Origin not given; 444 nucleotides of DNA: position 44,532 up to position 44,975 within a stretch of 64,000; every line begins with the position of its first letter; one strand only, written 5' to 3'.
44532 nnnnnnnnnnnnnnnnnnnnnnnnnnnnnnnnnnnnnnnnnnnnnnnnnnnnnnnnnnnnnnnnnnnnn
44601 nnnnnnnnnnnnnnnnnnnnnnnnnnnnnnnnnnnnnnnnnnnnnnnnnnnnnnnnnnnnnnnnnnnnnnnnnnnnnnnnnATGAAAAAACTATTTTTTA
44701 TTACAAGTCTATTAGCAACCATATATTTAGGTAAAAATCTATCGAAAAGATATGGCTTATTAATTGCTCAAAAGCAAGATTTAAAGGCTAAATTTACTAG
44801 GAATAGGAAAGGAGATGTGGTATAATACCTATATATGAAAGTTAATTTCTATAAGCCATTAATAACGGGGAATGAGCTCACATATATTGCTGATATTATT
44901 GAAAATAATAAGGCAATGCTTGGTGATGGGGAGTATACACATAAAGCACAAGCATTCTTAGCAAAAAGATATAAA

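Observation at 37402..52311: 15-kb envelope glycosylation locus combining a sortase and LAXTG substrate with lipid-linked sugar machinery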

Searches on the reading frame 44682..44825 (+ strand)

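Call 43: search_protein_families(library=pfam, proteins=[window:44682-44825:+], max_evalue=5)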
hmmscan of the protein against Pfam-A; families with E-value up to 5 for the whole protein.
window:44682-44825:+ (47 aa): 1 family
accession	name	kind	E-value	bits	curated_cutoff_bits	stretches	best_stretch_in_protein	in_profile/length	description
PF08139.17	LPAM_1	-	2.3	9.3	20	1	1-13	1-13/18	Prokaryotic membrane lipoprotein lipid attachment site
